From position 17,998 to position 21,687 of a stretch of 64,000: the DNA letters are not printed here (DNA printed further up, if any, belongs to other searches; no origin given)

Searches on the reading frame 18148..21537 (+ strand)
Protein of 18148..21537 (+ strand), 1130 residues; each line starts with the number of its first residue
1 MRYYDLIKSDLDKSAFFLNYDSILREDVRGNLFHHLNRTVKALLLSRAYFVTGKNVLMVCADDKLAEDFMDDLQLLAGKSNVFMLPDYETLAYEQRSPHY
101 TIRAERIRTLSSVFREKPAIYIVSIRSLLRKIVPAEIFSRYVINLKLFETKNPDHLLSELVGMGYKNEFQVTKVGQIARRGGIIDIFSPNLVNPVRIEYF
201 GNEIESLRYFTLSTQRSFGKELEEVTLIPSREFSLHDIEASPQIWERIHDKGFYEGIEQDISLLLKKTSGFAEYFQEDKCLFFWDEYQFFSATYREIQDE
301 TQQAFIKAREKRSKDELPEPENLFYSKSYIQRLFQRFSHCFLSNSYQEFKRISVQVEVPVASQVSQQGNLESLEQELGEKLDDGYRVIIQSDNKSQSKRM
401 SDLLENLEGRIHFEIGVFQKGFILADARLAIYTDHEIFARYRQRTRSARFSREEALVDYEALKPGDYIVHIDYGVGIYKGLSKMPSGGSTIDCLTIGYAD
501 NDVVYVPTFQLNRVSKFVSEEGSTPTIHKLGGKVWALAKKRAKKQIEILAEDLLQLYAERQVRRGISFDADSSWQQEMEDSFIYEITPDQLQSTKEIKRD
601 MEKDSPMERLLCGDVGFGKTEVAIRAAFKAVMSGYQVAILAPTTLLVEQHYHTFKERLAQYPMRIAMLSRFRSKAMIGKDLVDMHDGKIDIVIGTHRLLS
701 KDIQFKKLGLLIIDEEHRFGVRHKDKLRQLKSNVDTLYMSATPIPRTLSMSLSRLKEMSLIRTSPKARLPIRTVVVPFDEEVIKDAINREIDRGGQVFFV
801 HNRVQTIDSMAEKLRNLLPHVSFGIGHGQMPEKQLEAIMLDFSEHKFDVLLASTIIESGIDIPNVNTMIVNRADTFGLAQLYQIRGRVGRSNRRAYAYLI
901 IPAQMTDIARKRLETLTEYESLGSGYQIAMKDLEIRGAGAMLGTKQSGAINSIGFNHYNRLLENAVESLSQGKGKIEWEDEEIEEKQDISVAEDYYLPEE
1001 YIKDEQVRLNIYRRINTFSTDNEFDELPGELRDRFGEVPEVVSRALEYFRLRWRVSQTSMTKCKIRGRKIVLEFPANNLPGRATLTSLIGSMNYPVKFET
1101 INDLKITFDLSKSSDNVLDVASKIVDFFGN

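Call 70: search_protein_families(library=pfam, proteins=[window:18148-21537:+], max_evalue=0.00001)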
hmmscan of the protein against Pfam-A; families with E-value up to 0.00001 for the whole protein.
window:18148-21537:+ (1130 aa): 6 families
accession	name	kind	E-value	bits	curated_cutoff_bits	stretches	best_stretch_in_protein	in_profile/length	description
PF00270.35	DEAD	-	1.3e-25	90.5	26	1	587-748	1-164/167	DEAD/DEAH box helicase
PF03461.20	TRCF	-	8.6e-22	77.7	25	1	994-1077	4-87/95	TRCF domain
PF00271.37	Helicase_C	-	4e-20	72.6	23.5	1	785-891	8-109/110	Helicase conserved C-terminal domain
PF17757.6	UvrB_inter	-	7.8e-18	64.8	22.9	1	143-233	1-91/91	UvrB interaction domain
PF02559.22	CarD_TRCF_RID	-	5.6e-17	62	23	1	462-517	1-56/57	CarD-like/TRCF RID domain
PF04851.21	ResIII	-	7.5e-13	49.2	22.5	1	585-743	3-162/164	Type III restriction enzyme, res subunit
